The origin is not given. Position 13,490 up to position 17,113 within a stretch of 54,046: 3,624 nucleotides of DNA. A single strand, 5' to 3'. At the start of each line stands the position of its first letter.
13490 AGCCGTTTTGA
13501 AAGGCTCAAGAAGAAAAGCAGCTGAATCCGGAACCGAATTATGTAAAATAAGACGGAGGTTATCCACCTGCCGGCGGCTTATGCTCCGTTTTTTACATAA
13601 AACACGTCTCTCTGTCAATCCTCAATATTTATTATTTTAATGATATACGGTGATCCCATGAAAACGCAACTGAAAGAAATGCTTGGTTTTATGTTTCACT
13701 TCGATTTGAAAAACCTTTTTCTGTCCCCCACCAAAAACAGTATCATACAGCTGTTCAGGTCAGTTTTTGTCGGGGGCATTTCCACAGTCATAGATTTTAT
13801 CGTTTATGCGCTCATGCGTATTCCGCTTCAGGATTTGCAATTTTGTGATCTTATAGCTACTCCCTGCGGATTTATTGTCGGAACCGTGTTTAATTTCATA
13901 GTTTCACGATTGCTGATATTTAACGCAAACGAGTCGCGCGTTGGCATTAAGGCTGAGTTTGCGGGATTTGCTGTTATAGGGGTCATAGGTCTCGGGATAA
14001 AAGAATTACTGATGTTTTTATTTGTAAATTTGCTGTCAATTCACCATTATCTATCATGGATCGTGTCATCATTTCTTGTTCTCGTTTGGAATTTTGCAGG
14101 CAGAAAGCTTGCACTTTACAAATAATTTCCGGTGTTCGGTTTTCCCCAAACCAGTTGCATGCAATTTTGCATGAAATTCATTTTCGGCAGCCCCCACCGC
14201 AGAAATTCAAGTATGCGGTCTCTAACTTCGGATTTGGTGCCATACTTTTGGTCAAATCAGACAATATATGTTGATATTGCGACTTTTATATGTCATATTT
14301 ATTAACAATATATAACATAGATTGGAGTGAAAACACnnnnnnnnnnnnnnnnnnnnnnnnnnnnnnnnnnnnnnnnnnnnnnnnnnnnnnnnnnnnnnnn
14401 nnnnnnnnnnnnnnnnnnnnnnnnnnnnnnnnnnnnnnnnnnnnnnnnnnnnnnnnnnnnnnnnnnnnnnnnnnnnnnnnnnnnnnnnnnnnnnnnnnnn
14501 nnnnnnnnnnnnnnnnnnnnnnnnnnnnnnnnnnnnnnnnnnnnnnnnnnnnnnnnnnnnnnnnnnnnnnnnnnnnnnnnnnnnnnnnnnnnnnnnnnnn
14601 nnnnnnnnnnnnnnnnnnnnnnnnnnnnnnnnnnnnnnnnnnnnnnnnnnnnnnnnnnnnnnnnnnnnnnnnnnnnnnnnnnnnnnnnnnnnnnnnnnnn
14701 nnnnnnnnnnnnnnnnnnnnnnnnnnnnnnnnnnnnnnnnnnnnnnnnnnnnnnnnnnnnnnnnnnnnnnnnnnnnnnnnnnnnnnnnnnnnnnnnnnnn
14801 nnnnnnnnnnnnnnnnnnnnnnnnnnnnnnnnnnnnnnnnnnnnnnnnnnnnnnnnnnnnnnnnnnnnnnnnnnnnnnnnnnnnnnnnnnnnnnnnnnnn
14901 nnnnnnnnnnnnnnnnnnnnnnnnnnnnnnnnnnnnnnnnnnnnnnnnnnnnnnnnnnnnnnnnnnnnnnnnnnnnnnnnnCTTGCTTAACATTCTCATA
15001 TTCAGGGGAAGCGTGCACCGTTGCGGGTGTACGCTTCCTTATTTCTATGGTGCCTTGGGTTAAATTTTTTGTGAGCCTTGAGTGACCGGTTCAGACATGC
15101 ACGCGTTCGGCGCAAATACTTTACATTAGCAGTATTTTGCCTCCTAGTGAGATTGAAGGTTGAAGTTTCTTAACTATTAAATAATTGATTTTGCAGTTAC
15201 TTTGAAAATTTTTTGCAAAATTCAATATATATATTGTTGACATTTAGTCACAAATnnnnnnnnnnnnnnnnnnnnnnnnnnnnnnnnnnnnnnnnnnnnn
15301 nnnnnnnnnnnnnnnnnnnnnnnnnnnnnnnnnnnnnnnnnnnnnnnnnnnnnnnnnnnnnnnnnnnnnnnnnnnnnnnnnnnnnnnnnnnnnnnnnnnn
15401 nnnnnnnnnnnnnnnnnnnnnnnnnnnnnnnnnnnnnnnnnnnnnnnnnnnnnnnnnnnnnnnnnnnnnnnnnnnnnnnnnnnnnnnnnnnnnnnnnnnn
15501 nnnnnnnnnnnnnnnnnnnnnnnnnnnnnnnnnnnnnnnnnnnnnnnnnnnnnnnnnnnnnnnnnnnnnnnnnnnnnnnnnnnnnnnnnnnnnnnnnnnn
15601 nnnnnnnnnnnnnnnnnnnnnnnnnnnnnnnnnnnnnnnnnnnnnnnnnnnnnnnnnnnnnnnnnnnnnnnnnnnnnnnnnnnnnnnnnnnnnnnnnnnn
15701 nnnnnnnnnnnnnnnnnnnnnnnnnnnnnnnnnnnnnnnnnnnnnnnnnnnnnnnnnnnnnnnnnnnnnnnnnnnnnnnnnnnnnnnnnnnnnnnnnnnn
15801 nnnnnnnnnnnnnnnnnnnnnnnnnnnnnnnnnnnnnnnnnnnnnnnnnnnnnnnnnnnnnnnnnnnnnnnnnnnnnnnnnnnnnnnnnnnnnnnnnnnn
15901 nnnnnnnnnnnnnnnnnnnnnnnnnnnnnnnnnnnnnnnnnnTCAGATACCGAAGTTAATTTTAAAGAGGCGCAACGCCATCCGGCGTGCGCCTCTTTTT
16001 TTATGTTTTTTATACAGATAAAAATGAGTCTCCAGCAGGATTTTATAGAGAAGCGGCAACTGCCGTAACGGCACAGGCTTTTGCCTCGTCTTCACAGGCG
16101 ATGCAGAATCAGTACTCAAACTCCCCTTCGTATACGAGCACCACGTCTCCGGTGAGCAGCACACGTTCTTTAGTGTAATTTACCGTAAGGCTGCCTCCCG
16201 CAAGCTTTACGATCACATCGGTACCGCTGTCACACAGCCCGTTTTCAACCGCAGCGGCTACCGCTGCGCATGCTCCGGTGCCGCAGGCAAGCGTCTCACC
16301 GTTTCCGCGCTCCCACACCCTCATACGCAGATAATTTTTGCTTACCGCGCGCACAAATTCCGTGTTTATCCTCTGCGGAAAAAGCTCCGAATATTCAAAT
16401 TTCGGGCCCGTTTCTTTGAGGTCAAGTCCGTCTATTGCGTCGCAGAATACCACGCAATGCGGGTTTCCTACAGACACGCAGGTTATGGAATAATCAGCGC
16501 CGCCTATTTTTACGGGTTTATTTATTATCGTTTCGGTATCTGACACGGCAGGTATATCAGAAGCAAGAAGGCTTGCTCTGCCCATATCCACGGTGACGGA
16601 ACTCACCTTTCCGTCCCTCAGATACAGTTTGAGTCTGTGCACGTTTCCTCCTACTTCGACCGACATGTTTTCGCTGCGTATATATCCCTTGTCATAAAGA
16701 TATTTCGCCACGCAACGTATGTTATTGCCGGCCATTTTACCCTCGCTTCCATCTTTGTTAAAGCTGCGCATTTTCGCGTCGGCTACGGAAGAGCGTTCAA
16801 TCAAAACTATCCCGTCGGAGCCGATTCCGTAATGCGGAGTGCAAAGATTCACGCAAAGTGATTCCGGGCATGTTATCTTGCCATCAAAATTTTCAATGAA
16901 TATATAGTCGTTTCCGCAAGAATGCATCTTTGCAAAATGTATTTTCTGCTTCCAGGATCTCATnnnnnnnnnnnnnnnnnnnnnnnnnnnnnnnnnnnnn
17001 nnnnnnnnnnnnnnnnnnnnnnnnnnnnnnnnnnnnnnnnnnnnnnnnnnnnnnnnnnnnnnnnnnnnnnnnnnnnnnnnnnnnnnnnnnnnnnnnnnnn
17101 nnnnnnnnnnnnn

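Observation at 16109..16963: carB is fused in frame to a DapF-like domain whose first catalytic cysteine is replaced by alanine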

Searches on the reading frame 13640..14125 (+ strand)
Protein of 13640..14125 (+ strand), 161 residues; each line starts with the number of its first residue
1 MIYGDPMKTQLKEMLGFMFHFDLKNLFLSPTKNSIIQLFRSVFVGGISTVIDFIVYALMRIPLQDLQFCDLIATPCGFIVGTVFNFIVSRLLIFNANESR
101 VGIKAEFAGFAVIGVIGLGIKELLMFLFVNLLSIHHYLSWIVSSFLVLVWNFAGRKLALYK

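Call 59: search_protein_families(library=pfam, proteins=[window:13640-14125:+])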
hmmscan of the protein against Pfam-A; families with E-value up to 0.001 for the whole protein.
window:13640-14125:+ (161 aa): 1 family
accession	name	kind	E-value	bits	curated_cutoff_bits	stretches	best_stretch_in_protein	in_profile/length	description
PF04138.20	GtrA_DPMS_TM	-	6e-18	65.6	26.1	1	42-158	3-115/117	GtrA/DPMS, transmembrane domain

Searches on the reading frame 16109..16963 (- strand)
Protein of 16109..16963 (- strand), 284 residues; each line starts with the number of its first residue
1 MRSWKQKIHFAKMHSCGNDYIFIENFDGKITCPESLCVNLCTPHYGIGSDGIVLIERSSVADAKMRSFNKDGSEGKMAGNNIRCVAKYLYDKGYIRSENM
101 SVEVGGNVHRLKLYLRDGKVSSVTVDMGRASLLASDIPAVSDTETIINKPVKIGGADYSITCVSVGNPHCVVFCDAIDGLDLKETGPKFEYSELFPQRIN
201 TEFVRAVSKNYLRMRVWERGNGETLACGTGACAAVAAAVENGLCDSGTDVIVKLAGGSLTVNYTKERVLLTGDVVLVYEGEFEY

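Call 33: find_encoding_contigs(protein=P0011, flank=6000, max_places=3)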
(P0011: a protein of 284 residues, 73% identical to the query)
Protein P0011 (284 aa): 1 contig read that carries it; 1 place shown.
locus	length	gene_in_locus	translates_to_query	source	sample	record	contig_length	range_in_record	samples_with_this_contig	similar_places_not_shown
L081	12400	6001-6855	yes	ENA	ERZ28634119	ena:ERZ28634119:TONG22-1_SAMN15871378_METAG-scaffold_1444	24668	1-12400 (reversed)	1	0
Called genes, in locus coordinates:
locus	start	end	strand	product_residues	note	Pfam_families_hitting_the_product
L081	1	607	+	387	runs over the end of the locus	PF00202:Aminotran_3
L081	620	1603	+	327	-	PF02729:OTCace_N, PF00185:OTCace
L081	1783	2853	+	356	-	PF00988:CPSase_sm_chain, PF00117:GATase, PF07722:Peptidase_C26 (faint)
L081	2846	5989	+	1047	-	-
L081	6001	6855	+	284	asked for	PF01678:DAP_epimerase, PF05544:Pro_racemase (faint), PF01678:DAP_epimerase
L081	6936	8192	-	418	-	PF09903:DUF2130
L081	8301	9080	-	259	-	PF01261:AP_endonuc_2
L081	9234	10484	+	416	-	PF07005:SBD_N, PF17042:NBD_C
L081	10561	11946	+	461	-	PF01554:MatE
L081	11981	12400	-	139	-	?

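Call 70: find_encoding_contigs(protein=P0125, flank=10000, max_places=4)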
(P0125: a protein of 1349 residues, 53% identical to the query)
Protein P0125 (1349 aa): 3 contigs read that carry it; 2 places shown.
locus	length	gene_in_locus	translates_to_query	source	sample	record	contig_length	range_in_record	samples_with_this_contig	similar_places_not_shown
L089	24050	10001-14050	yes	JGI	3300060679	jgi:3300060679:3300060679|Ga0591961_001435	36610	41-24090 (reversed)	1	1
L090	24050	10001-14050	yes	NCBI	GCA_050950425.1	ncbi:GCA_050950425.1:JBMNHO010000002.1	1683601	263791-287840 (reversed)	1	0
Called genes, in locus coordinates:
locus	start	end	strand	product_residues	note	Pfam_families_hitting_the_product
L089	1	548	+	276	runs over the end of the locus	-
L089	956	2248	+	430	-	PF00275:EPSP_synthase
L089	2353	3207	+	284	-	PF00753:Lactamase_B, PF23023:Anti-Pycsar_Apyc1, PF12706:Lactamase_B_2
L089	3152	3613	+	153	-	PF02590:SPOUT_MTase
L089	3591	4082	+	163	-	-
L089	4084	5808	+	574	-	PF02878:PGM_PMM_I, PF02879:PGM_PMM_II, PF02880:PGM_PMM_III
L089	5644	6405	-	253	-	-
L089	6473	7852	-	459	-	PF05977:MFS_3, PF07690:MFS_1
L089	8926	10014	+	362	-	PF00988:CPSase_sm_chain, PF00117:GATase, PF07722:Peptidase_C26 (faint)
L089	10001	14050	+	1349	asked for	PF25596:CPSase_L_D1, PF02786:CPSase_L_D2, PF07478:Dala_Dala_lig_C, PF02787:CPSase_L_D3, PF25596:CPSase_L_D1, PF02786:CPSase_L_D2, PF02142:MGS, PF01678:DAP_epimerase, +6 more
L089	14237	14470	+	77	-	-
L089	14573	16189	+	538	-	PF03323:GerA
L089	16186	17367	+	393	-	PF25198:Spore_GerAC_N, PF05504:Spore_GerAC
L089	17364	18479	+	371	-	PF03845:Spore_permease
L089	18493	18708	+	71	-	-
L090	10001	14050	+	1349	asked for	PF25596:CPSase_L_D1, PF02786:CPSase_L_D2, PF07478:Dala_Dala_lig_C, PF02787:CPSase_L_D3, PF25596:CPSase_L_D1, PF02786:CPSase_L_D2, PF02142:MGS, PF01678:DAP_epimerase, +6 more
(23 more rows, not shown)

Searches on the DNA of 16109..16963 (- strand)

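Call 71: search_rna_families(source=L090, start=5800, end=10100, threshold=evalue, max_evalue=0.01)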
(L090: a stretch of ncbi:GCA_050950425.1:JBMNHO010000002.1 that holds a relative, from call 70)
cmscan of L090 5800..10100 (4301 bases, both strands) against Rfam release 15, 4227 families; matches with E-value up to 0.01: 1.
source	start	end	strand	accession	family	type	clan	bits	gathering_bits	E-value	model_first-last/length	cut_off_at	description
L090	5802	5847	+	RF01683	P6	Gene; sRNA;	-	22.3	50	0.0038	468-510/510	no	Pseudomonas sRNA P6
